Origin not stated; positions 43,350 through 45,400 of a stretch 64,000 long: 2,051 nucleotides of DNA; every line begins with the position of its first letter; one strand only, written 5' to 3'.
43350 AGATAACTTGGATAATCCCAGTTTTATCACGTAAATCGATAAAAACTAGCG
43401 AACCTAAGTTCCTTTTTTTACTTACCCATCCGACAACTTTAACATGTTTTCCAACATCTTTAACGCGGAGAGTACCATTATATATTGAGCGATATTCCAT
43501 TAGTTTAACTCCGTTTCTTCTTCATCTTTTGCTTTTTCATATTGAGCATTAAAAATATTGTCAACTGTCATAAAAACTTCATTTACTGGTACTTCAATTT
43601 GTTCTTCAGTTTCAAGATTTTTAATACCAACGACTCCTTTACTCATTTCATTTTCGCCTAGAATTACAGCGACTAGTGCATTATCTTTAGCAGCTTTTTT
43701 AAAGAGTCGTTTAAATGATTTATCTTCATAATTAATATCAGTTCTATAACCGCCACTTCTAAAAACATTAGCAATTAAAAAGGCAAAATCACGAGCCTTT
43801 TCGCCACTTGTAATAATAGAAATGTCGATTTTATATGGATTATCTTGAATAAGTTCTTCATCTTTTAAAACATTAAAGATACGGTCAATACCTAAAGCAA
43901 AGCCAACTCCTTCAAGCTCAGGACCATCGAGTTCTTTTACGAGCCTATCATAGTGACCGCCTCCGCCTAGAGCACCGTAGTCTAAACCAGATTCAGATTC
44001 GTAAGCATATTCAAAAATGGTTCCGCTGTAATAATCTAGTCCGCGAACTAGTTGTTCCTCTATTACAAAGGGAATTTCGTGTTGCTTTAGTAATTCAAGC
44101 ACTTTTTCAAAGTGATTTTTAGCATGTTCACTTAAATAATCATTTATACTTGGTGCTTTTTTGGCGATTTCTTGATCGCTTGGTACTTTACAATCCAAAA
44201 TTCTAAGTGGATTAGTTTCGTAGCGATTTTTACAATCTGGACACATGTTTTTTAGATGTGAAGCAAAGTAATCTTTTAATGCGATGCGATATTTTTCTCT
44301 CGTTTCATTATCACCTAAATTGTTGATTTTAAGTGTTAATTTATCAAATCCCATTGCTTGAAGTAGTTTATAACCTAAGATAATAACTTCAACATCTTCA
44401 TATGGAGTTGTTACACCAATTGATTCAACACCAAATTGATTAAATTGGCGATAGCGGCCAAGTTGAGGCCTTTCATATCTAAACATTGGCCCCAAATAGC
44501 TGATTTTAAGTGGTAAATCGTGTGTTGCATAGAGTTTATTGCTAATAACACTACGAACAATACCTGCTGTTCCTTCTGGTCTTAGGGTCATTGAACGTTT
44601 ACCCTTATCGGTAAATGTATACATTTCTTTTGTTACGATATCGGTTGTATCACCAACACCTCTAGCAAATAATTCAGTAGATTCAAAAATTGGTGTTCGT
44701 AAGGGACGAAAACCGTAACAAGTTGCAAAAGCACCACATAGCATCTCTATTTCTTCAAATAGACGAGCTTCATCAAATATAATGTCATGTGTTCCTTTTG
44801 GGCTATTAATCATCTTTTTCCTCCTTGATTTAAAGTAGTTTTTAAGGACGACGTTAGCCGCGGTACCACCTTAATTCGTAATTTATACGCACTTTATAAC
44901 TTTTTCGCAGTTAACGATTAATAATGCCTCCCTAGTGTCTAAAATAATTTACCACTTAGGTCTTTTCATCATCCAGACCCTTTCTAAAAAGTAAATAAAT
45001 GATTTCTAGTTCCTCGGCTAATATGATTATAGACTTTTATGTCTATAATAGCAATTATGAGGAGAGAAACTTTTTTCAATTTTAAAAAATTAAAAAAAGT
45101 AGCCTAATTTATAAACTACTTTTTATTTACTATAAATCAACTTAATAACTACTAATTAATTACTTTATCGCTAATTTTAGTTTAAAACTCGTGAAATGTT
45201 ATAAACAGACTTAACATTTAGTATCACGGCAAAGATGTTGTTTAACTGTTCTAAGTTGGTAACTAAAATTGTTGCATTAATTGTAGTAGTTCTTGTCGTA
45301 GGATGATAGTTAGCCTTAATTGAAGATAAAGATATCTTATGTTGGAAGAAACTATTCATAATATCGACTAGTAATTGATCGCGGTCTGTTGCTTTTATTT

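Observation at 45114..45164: Dispersed family of 11-nt-phased AGTA(G/A)TT arrays placed just after stop codons and co-oriented with the upstream gene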

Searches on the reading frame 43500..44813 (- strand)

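Call 11: search_protein_families(library=ncbifam, proteins=[window:43500-44813:-])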
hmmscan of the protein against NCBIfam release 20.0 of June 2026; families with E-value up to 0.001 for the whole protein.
window:43500-44813:- (437 aa): 23 families
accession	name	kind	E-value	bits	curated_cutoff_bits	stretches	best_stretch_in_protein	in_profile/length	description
TIGR00442.1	hisS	equivalog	3.1e-140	467.7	286.75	1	4-409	2-405/406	histidine--tRNA ligase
TIGR00443.1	hisZ_biosyn_reg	equivalog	6.4e-48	163.5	271.65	1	10-317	2-313/314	ATP phosphoribosyltransferase regulatory subunit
NF009085.0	PRK12420.1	equivalog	1.4e-42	146.6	540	2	230-413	241-422/426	histidine--tRNA ligase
NF008941.0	PRK12292.2-4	equivalog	2.5e-31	109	447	1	1-357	6-359/393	ATP phosphoribosyltransferase regulatory subunit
NF008942.0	PRK12292.2-5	equivalog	4.3e-31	108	643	1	4-414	11-424/434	ATP phosphoribosyltransferase regulatory subunit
NF008940.0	PRK12292.2-3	equivalog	3.9e-30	104.9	450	1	5-371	6-377/404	ATP phosphoribosyltransferase regulatory subunit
NF008936.0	PRK12292.1-3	equivalog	1.6e-29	103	492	1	3-367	6-374/406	ATP phosphoribosyltransferase regulatory subunit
NF008938.0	PRK12292.1-6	equivalog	8.4e-24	84.2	833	1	4-389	8-393/420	ATP phosphoribosyltransferase regulatory subunit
NF008945.0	PRK12292.3-3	equivalog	7.7e-23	81.2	409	2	5-157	3-145/368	ATP phosphoribosyltransferase regulatory subunit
NF008953.0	PRK12295.1-6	equivalog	9.5e-23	80.7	384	2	28-166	22-151/384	ATP phosphoribosyltransferase regulatory subunit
NF008943.0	PRK12292.3-1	equivalog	1.5e-17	63.8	690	1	5-157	27-170/403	ATP phosphoribosyltransferase regulatory subunit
NF008950.0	PRK12295.1-3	equivalog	2.6e-16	60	492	2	28-167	22-152/387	ATP phosphoribosyltransferase regulatory subunit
NF008939.0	PRK12292.2-1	equivalog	2.5e-12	46.3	335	1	73-329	68-335/391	ATP phosphoribosyltransferase regulatory subunit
TIGR00418.1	thrS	equivalog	5.8e-12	45.3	383.65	2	17-115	202-297/565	threonine--tRNA ligase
NF008951.0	PRK12295.1-4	equivalog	2e-11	43.4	364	1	253-315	310-369/374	ATP phosphoribosyltransferase regulatory subunit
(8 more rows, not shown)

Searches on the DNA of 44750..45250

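Call 64: search_rna_families(source=window, start=44750, end=45250, threshold=evalue, max_evalue=1)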
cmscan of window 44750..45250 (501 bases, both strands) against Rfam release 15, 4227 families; matches with E-value up to 1: 1.
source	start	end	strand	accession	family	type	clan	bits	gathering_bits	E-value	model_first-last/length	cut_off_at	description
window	44841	45023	-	RF00230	T-box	Cis-reg; leader;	-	81.7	93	3e-18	1-219/219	no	T-box leader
